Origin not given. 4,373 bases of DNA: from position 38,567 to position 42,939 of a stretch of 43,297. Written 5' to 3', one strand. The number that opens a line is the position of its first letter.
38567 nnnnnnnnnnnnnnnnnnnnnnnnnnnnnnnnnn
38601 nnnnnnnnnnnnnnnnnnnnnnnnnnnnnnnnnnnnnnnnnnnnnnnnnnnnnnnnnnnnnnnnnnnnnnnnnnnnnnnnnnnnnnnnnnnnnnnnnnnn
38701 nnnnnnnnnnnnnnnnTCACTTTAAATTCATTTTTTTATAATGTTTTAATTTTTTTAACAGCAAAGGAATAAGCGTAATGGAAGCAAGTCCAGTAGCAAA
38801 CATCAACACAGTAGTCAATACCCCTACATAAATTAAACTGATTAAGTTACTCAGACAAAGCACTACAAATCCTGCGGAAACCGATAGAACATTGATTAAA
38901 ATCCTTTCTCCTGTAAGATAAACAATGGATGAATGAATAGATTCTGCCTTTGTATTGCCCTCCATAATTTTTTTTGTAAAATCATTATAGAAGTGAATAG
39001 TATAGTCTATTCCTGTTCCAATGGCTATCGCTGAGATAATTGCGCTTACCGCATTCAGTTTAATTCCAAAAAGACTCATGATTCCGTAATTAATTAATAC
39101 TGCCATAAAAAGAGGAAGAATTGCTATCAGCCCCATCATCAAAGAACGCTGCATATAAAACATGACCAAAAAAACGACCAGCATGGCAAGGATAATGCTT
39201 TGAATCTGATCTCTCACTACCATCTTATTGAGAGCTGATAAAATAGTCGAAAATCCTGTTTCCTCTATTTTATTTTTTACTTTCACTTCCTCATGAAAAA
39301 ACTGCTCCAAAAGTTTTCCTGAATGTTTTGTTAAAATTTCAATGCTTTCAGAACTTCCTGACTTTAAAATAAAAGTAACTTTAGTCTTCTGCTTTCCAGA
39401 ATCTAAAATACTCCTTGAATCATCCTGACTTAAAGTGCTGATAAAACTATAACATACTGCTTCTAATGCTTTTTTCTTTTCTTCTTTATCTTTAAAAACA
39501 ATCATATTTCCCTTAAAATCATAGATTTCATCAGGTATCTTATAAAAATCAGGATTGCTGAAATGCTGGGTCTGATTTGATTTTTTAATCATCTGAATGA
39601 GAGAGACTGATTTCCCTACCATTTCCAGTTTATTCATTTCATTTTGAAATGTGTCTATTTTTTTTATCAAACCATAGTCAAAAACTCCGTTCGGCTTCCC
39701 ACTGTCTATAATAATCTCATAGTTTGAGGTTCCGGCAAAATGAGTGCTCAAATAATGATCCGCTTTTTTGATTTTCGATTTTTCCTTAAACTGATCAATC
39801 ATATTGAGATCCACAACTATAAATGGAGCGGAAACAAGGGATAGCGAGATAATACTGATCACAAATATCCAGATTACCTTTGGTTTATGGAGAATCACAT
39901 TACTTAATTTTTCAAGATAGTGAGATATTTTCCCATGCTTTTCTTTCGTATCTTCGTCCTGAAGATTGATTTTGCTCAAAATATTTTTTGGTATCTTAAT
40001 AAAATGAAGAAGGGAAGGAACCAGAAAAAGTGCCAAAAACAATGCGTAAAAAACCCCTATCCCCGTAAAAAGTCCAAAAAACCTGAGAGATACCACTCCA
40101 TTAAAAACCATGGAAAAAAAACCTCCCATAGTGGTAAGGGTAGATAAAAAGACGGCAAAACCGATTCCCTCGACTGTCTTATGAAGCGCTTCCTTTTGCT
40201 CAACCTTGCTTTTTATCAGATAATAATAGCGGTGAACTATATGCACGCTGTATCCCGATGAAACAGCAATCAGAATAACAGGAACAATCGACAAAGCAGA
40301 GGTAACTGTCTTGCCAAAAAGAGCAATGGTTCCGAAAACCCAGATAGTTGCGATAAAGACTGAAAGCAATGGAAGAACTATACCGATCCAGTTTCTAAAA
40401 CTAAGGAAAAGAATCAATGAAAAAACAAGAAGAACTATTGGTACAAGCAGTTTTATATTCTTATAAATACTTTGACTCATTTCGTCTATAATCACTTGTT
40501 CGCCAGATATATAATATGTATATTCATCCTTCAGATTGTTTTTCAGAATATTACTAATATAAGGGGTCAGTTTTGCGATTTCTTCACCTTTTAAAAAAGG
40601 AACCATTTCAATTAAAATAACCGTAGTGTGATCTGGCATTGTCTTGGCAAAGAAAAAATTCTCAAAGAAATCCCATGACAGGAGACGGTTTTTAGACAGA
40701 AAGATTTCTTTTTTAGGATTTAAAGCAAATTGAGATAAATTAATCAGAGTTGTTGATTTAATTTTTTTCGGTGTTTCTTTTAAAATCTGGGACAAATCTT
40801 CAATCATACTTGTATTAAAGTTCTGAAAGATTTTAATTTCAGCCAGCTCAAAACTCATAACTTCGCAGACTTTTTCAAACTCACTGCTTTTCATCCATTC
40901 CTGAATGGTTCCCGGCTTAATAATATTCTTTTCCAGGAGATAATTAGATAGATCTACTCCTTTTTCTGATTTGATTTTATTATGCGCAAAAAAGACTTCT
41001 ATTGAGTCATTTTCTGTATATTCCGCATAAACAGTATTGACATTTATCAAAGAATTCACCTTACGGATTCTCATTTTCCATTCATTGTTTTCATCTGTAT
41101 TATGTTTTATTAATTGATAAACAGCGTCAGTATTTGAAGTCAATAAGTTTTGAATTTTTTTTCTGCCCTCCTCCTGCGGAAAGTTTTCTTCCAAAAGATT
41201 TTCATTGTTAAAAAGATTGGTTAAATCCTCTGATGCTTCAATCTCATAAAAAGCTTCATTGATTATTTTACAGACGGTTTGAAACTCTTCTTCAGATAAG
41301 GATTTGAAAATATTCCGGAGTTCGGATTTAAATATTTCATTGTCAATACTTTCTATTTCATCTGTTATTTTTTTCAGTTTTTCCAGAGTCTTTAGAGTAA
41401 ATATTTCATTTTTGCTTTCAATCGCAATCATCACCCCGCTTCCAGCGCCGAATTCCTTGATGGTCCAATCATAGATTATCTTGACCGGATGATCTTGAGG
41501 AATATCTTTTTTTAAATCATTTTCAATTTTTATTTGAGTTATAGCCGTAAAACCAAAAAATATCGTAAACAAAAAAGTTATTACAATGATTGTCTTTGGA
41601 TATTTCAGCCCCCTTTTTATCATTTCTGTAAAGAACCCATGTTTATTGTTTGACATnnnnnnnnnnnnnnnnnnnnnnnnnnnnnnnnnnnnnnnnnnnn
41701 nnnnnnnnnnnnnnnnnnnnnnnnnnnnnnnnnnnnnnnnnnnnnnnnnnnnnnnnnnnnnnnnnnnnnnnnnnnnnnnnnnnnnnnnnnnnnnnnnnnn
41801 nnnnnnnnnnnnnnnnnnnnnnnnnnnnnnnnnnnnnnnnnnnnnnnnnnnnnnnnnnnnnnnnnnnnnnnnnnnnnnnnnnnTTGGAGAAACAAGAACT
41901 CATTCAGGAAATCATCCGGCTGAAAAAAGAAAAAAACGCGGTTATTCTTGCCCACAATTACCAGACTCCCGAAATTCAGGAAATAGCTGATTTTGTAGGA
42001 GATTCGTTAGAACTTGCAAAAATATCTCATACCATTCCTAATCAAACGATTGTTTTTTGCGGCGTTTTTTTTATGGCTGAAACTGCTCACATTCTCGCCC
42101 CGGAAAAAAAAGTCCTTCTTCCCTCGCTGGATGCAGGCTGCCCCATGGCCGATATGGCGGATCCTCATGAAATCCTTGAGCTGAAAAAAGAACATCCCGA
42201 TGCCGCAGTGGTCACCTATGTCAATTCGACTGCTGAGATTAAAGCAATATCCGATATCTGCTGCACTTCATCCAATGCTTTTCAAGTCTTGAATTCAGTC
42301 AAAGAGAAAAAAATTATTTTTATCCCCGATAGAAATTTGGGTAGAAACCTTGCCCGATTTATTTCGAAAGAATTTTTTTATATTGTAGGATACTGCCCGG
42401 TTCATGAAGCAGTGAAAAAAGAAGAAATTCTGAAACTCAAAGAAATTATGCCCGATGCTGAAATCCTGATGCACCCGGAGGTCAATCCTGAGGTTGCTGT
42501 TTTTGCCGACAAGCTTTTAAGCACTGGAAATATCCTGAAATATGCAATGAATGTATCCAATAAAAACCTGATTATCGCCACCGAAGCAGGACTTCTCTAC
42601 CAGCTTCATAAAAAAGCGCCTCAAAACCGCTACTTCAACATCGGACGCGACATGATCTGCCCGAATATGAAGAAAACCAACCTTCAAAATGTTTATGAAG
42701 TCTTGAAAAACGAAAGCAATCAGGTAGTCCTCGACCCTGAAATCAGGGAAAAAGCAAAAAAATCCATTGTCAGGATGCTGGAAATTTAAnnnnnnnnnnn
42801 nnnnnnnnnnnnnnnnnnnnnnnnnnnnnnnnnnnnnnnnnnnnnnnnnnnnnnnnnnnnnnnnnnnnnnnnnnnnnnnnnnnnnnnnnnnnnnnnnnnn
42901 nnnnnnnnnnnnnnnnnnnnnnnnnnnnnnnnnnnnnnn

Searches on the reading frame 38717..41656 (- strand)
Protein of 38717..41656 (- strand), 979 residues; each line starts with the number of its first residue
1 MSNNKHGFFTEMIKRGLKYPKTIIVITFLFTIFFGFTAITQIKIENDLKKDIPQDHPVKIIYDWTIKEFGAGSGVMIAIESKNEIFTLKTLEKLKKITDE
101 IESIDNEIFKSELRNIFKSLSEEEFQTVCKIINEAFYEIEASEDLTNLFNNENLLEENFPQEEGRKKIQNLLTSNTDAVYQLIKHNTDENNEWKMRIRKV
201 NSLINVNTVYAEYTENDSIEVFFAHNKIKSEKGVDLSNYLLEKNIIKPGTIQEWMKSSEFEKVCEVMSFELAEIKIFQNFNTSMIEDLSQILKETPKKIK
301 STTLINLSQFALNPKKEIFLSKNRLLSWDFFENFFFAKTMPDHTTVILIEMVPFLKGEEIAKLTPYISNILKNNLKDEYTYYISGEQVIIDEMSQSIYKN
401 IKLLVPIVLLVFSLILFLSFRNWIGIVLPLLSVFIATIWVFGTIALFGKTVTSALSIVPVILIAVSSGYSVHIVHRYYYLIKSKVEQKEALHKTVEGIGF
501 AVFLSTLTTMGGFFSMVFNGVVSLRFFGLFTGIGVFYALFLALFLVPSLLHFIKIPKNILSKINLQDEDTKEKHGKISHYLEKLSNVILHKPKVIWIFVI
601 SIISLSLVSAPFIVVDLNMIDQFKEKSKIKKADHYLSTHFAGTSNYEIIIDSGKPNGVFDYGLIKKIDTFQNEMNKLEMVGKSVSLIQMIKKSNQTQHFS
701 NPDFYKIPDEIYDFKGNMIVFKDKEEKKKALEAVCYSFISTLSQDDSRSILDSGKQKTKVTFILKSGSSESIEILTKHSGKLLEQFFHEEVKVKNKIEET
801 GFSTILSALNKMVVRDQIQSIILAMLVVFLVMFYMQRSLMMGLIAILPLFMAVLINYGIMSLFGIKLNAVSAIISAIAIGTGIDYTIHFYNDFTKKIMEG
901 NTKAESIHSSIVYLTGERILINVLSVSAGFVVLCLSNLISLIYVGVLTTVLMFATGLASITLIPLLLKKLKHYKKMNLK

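Call 9: search_protein_families(library=pfam, proteins=[window:38717-41656:-], max_evalue=0.01)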
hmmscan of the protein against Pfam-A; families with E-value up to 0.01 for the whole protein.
window:38717-41656:- (979 aa): 3 families
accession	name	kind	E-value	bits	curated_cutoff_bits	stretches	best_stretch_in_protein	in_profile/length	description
PF03176.21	MMPL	-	1.5e-35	123.2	20.5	2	370-552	113-301/333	MMPL family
PF02460.24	Patched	-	0.0069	16.6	23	0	408-545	4-149/156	Patched SSD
PF12349.14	Sterol-sensing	-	0.0089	16.4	22.3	1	430-550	13-133/153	Sterol-sensing domain of SREBP cleavage-activation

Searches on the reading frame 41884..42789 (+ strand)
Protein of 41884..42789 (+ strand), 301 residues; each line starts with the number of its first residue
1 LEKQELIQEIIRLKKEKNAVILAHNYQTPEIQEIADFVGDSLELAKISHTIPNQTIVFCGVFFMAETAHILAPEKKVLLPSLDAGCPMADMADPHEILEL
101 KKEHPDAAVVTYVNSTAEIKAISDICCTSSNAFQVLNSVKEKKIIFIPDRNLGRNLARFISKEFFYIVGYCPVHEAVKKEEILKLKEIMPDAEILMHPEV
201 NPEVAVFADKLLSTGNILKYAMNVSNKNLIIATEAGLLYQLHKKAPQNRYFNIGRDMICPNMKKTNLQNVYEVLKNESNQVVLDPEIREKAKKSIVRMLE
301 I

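Call 9: search_protein_families(library=pfam, proteins=[window:41884-42789:+], max_evalue=0.01)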
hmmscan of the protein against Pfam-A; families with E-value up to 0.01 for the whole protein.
window:41884-42789:+ (301 aa): 1 family
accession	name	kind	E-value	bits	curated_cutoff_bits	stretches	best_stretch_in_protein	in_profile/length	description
PF02445.21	NadA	-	2.4e-116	388.4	27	1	8-300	1-295/295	Quinolinate synthetase A protein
